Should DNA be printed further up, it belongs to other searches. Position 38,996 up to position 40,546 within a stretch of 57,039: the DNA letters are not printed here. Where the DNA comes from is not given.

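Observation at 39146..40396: Domain logic of the paralogs: unknown N-domain + PP-loop/QueC-like core + helical basic tail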

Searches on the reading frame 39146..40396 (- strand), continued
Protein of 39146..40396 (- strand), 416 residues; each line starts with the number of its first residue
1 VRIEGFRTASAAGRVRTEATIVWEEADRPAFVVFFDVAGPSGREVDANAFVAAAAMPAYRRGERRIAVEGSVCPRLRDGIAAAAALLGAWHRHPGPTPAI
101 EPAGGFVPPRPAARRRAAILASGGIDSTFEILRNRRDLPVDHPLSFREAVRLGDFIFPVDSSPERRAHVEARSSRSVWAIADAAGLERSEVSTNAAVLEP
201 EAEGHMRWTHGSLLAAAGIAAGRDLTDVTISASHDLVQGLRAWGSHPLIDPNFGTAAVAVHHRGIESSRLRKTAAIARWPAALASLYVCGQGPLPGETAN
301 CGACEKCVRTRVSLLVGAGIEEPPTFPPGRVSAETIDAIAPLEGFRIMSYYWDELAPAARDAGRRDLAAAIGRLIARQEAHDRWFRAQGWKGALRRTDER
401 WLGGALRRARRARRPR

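Call 34: search_protein_representatives(alignment_id=A2)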
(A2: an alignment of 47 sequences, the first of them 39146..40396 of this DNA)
Query: 47 sequences, 415 profile positions. Proteins with E-value up to 0.001 (for the whole library): 9129; up to 1e-10: 7520; up to 1e-30: 4079. The best 150 are listed.
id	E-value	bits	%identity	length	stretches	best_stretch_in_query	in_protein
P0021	1.3e-163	561.1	-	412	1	1-412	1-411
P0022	8.4e-156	535.3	-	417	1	1-412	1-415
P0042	4.9e-152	522.9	-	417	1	1-413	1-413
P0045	1.2e-149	515.1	-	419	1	1-413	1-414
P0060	2.5e-145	500.8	-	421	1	1-412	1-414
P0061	5.2e-145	499.8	-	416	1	1-414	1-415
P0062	1.1e-144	498.6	-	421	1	1-414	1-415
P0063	1.2e-144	498.6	-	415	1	1-413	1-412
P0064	5.0e-144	496.5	-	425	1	1-414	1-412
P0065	4.7e-143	493.3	-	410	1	1-409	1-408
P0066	3.8e-142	490.3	-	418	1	1-414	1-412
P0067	3.9e-142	490.3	-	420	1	1-413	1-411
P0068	4.1e-142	490.2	-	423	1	1-414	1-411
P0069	7.0e-141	486.1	-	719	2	15-380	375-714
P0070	7.1e-140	482.8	-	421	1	1-413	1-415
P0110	1.5e-124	432.4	-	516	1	1-376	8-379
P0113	3.7e-124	431.1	-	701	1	15-411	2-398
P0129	3.3e-122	424.6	-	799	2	43-388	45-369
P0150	7.9e-118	410.2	-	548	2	45-381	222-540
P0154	4.2e-117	407.8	-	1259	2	29-379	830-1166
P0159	5.0e-116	404.3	-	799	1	2-399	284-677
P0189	6.6e-110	384.1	-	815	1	1-412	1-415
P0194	2.0e-109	382.5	-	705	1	1-412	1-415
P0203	1.2e-107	376.7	-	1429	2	29-378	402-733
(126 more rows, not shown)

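Call 35: search_protein_families(library=pfam, proteins=[P0069, P0113, P0129, P0150, P0154, P0159, P0189, P0194, P0203, P0110], max_evalue=0.01)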
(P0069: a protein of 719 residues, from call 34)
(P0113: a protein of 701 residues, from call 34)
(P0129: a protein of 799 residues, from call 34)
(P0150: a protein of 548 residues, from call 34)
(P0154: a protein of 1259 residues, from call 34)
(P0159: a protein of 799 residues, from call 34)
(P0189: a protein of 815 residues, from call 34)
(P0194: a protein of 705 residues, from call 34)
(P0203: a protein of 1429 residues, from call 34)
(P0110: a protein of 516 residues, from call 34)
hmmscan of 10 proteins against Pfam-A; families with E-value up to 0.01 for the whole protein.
P0069 (719 aa): 0 families

P0113 (701 aa): 1 family
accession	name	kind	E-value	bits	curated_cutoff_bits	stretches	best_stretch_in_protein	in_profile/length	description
PF04230.19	PS_pyruv_trans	-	0.0011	19.4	25.3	1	527-596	200-276/280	Polysaccharide pyruvyl transferase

P0129 (799 aa): 1 family
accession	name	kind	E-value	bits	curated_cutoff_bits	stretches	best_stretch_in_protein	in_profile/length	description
PF19932.4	DUF6395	-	0.00013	22.4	25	0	263-296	28-61/174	Family of unknown function (DUF6395)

P0150 (548 aa): 1 family
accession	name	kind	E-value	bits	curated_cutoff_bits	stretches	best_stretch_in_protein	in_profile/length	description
PF19932.4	DUF6395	-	0.0047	17.4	25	0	436-470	26-59/174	Family of unknown function (DUF6395)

P0154 (1259 aa): 2 families
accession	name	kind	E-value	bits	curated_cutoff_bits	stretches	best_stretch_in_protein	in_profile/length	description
PF04230.19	PS_pyruv_trans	-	1.5e-07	32.1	25.3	1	552-720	117-274/280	Polysaccharide pyruvyl transferase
PF17181.9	EPF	-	0.0029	18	27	0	1082-1102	6-26/52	Epidermal patterning factor proteins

P0159 (799 aa): 1 family
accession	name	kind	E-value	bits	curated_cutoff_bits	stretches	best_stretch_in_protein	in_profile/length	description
PF04230.19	PS_pyruv_trans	-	5.1e-09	36.9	25.3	1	122-189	206-278/280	Polysaccharide pyruvyl transferase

P0189 (815 aa): 2 families
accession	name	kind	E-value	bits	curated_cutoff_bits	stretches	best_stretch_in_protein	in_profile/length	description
PF13480.13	Acetyltransf_6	-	2.7e-07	31.3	22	1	579-725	2-142/143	Acetyltransferase (GNAT) domain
PF09924.15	LPG_synthase_C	-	0.004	16.7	27.5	0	576-603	111-138/298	Phosphatidylglycerol lysyltransferase, C-terminal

P0194 (705 aa): 2 families
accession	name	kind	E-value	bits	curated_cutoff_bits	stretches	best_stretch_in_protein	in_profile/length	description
PF00685.33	Sulfotransfer_1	-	2.9e-26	92.9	22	1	434-685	3-245/255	Sulfotransferase domain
PF13469.12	Sulfotransfer_3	-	4e-10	40.8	27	1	503-617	119-213/216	Sulfotransferase family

P0203 (1429 aa): 3 families
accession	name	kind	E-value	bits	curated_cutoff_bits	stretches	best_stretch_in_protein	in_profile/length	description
PF00535.33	Glycos_transf_2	-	3.3e-20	73.1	23.3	1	757-878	2-117/168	Glycosyl transferase family 2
PF13641.12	Glyco_tranf_2_3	-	5.6e-09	36.8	27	1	754-877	2-122/230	Glycosyltransferase like family 2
PF10111.15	Glyco_tranf_2_2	-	0.00014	21.9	27.3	1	765-937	12-197/276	Glycosyltransferase like family 2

P0110 (516 aa): 1 family
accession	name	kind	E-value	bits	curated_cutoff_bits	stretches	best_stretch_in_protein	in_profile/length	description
PF06508.19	QueC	-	0.0047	16.9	22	0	272-317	161-206/210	Queuosine biosynthesis protein QueC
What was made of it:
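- On Pfam DUF6395 (PF19932): The scores shown are 22.4 and 17.4 bits (call 35).
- Fusions occur to polysaccharide pyruvyl transferase (3 proteins), GT2, sulfotransferase and a GNAT (call 35). The fusion partners are glycan-modifying enzymes, not RNA enzymes (call 35).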

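Call 45: find_encoding_contigs(protein=P0015, flank=10000, max_places=1)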
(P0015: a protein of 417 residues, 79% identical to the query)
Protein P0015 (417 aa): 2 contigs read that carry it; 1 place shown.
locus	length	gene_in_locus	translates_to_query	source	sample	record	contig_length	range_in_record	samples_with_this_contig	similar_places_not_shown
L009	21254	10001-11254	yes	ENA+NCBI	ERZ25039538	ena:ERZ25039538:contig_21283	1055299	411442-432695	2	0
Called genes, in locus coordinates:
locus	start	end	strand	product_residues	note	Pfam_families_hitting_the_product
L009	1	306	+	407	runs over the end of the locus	PF12704:MacB_PCD, PF02687:FtsX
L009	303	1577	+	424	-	PF12704:MacB_PCD, PF02687:FtsX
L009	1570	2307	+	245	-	PF02463:SMC_N (faint), PF00005:ABC_tran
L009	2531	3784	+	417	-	-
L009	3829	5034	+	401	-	-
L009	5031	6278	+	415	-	-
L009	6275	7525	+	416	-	-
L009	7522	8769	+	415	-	-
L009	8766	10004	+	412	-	-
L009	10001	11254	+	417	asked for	-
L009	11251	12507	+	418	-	-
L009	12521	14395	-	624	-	PF13522:GATase_6, PF13537:GATase_7, PF00733:Asn_synthase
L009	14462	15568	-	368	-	PF12679:ABC2_membrane_2, PF12698:ABC2_membrane_3, PF01061:ABC2_membrane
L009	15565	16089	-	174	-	PF13304:AAA_21 (weak)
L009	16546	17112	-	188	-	PF25954:Beta-barrel_RND_2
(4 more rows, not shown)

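Call 46: find_encoding_contigs(protein=P0023, flank=10000, max_places=1)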
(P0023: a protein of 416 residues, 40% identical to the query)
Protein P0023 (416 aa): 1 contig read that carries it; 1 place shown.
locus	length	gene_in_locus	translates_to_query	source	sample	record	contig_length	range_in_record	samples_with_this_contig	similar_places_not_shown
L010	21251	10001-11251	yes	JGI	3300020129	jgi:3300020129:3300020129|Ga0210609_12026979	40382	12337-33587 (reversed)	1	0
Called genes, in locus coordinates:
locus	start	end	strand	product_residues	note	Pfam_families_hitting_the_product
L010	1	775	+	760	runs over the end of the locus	PF18072:FGAR-AT_linker, PF00586:AIRS, PF02769:AIRS_C, PF00586:AIRS, PF02769:AIRS_C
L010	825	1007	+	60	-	-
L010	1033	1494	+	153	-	PF03682:UPF0158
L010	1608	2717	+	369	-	PF25919:BSH_CusB (faint), PF25917:BSH_RND (weak), PF26002:Beta-barrel_AprE (faint), PF25967:RND-MFP_C (faint)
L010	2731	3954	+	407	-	PF12704:MacB_PCD, PF02687:FtsX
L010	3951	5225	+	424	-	PF12704:MacB_PCD, PF02687:FtsX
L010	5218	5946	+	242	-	PF02463:SMC_N (faint), PF00005:ABC_tran, PF13304:AAA_21 (faint)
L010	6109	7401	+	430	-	-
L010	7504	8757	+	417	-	-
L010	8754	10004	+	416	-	-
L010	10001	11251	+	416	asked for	-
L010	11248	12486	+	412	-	-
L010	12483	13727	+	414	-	-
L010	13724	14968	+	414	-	-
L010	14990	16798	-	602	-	PF13522:GATase_6, PF13537:GATase_7, PF00733:Asn_synthase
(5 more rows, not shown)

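Call 47: find_encoding_contigs(protein=P0028, flank=10000, max_places=1)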
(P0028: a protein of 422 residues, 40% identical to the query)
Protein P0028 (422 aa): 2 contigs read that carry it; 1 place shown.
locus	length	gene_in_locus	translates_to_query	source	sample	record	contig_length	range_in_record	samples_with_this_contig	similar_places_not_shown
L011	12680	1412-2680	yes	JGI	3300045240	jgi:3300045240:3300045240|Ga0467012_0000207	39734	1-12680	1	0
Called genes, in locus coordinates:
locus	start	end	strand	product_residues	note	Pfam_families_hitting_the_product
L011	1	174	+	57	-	?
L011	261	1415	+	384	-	-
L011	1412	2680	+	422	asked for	-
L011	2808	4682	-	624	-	PF13522:GATase_6, PF13537:GATase_7, PF00733:Asn_synthase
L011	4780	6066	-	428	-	PF02321:OEP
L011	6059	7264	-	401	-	PF12704:MacB_PCD, PF02687:FtsX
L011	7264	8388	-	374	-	PF25919:BSH_CusB (weak), PF25967:RND-MFP_C, PF25989:YknX_C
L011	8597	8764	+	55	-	-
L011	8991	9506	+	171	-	PF12867:DinB_2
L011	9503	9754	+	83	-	-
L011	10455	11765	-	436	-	PF02899:Phage_int_SAM_1, PF00589:Phage_integrase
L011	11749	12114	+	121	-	-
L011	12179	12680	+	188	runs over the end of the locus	PF00080:Sod_Cu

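Call 49: search_protein_families(library=pfam, alignment_id=A4, max_evalue=1)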
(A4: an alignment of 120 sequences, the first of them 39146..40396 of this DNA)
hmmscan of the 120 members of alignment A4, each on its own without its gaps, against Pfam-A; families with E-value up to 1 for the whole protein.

A. member 1, window:39146-40396:- (416 aa): 0 families

B. families by the number of members that match (of 120 scanned): 37 families (the first 25 are shown)
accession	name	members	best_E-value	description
PF19932.4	DUF6395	31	0.00084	Family of unknown function (DUF6395)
PF06508.19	QueC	15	0.0022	Queuosine biosynthesis protein QueC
PF00733.27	Asn_synthase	2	0.053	Asparagine synthase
PF12292.13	DUF3624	2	0.16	Protein of unknown function (DUF3624)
PF06412.16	TraD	1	0.0048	Conjugal transfer protein TraD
PF24071.1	Phage_zn_bind_3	1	0.012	Phage FDXHR zinc binding domain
PF23082.1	Myb_DNA-binding_2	1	0.016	Myb-like DNA-binding domain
PF18369.6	PKS_DE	1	0.016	Polyketide synthase dimerisation element domain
PF03934.19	T2SSK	1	0.017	Type II secretion system (T2SS), protein K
PF06532.16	NrsF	1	0.023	Negative regulator of sigma F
PF14300.12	DMP19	1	0.041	DMP19-like protein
PF13432.12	TPR_16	1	0.048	Tetratricopeptide repeat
PF25080.1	zf_RING-like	1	0.053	RING zinc finger-like domain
PF08031.17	BBE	1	0.062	Berberine and berberine like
PF13977.11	TetR_C_6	1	0.068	BetI-type transcriptional repressor, C-terminal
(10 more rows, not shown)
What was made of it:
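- On Pfam DUF6395 (PF19932): The lowest E-value among the 120 relatives is 8.4e-4 (call 49).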

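Call 52: find_related_loci(query=A1, collection=genome_contigs, flank=10000)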
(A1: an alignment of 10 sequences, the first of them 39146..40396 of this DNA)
Query A1 (416 aa) in genome_contigs; peptide patterns used: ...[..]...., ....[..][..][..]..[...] (x = any residue, [..] = any of these).
600 stretches matched a pattern (row limit reached: there are more); 543 encode a relative of the query (tblastn E <= 1e-3); the best 80 are kept; 78 distinct loci.
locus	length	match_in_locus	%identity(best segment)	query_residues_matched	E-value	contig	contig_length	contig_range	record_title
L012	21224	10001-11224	75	1-408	9e-167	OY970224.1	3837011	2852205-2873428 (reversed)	MAG: uncultured Acidobacteriota bacterium isolate MFD04967.bin.c.6 genome assembly, chromosome: 1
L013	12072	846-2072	40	1-411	3e-74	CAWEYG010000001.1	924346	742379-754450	MAG: uncultured Acidobacteriota bacterium isolate MFD05513.bin.1.255 genome assembly, contig: contig_1139, whole genome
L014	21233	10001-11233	38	1-411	8e-72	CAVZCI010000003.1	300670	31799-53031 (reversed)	MAG: uncultured Acidobacteriota bacterium isolate MFD00822.bin.2.149 genome assembly, contig: contig_116074, whole genom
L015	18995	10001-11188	41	1-401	8e-76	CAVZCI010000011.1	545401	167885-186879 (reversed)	MAG: uncultured Acidobacteriota bacterium isolate MFD00822.bin.2.149 genome assembly, contig: contig_28600, whole genome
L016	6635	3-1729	36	1-414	2e-68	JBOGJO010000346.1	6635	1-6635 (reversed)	MAG: Thermoanaerobaculia bacterium isolate TC-S_maxbin2.bin.114 k127_4510066, whole genome shotgun sequence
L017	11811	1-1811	34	1-414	5e-65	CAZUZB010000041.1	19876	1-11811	MAG TPA_asm: uncultured Anaerolineales bacterium isolate SRP241326_co4_227 genome assembly, contig: NODE_3703_length_198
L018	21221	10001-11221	37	1-415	1e-64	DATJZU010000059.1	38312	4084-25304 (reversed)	MAG TPA_asm: Thermoanaerobaculia bacterium isolate SMAG_U15186 k141_3023827, whole genome shotgun sequence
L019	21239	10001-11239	33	1-411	1e-63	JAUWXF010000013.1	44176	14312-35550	MAG: Desulfobacterales bacterium isolate CSMAG_2677 CSMAG_2677_k127_1123733_length_44176_cov_956.5659, whole genome shot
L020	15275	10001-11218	79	1-405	0e+0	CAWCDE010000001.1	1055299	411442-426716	MAG: uncultured Acidobacteriota bacterium isolate MFD05502.bin.2.147 genome assembly, contig: contig_21283, whole genome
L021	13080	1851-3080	34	1-414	2e-62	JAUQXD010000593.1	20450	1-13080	MAG: Thermoflexales bacterium isolate BIN20 contig_126978, whole genome shotgun sequence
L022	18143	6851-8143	32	1-411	4e-62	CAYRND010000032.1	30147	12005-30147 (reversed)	MAG TPA_asm: uncultured Phycisphaeraceae bacterium isolate SRP141376_co2_242 genome assembly, contig: NODE_3303_length_3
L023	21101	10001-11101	34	1-373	1e-61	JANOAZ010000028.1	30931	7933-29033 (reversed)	MAG: Chthoniobacteraceae bacterium isolate VAR_18_metabat_249 VAR_18_k141_3992171, whole genome shotgun sequence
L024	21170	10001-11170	37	1-398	5e-61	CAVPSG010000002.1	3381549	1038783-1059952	MAG: uncultured Acidobacteriota bacterium isolate MFD00031.bin.2.23 genome assembly, contig: contig_3210, whole genome s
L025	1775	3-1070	35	12-373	4e-62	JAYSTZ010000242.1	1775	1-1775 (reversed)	MAG: Verrucomicrobiaceae bacterium isolate GFS_12560 GFS_12560_241, whole genome shotgun sequence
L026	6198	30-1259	32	1-411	3e-57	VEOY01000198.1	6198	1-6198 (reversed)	MAG: Nitrospirae bacterium isolate MnB_6 Mn-Nitrospirae-1_305268, whole genome shotgun sequence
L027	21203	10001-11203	33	1-414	3e-57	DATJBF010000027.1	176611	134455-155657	MAG TPA_asm: Verrucomicrobiia bacterium isolate SMAG_U15347 k141_2922149, whole genome shotgun sequence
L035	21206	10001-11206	32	1-406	2e-50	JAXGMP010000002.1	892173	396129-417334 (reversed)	MAG: Anaerolineae bacterium isolate AnMBR.bin235 bin235_2, whole genome shotgun sequence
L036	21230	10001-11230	36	1-415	2e-49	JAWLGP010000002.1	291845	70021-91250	MAG: Gammaproteobacteria bacterium isolate 30dZY2.bin.113 NODE_92_length_291845_cov_18.837715, whole genome shotgun sequ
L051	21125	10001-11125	31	1-379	1e-45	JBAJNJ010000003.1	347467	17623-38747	MAG: Desulfobacter sp. isolate MAG1-Ocu2016 MAG-Ocu-1-OculinaPatagonica-C3, whole genome shotgun sequence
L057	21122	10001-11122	30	1-376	3e-44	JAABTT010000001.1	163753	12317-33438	MAG: Desulfohalobiaceae bacterium S24 isolate S24.Bin096 Scaffold_1, whole genome shotgun sequence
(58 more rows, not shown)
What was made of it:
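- Tried and rejected: It worked with the ten-paralog alignment (call 52).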

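Call 56: search_protein_families(library=pfam, alignment_id=A5, max_evalue=0.00001)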
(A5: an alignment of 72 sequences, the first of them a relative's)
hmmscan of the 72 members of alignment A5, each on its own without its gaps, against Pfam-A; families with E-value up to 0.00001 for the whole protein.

A. member 1, L019:11419-12909:+ (496 aa): 1 family
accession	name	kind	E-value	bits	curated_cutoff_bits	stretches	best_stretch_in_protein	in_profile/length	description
PF09587.15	PGA_cap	-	7.7e-68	229.2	27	1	204-419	23-255/255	Bacterial capsule synthesis protein PGA_cap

B. families by the number of members that match (of 72 scanned): 78 families (the first 25 are shown)
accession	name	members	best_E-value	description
PF08443.16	RimK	7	3.8e-39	RimK-like ATP-grasp domain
PF02955.21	GSH-S_ATP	7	1.8e-13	Prokaryotic glutathione synthetase, ATP-grasp domain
PF18030.7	Rimk_N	7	1.6e-09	RimK PreATP-grasp domain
PF14397.11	ATPgrasp_ST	5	4.9e-10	Sugar-transfer associated ATP-grasp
PF00005.33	ABC_tran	4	1e-33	ABC transporter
PF03704.23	BTAD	4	2.3e-26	Bacterial transcriptional activator domain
PF05199.19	GMC_oxred_C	4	3.9e-25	GMC oxidoreductase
PF02655.19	ATP-grasp_3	4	2.4e-08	ATP-grasp domain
PF09587.15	PGA_cap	3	2.8e-68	Bacterial capsule synthesis protein PGA_cap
PF13181.12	TPR_8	3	4.2e-30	Tetratricopeptide repeat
PF07719.23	TPR_2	3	5.8e-30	Tetratricopeptide repeat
PF14559.12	TPR_19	3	2.4e-28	Tetratricopeptide repeat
PF00515.34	TPR_1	3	4.2e-23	Tetratricopeptide repeat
PF00486.34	Trans_reg_C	3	5.9e-08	Transcriptional regulatory protein, C terminal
PF13808.11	DDE_Tnp_1_assoc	2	1e-30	DDE_Tnp_1-associated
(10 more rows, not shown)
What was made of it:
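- The wider family points to polymers rather than peptides (calls 35, 56).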
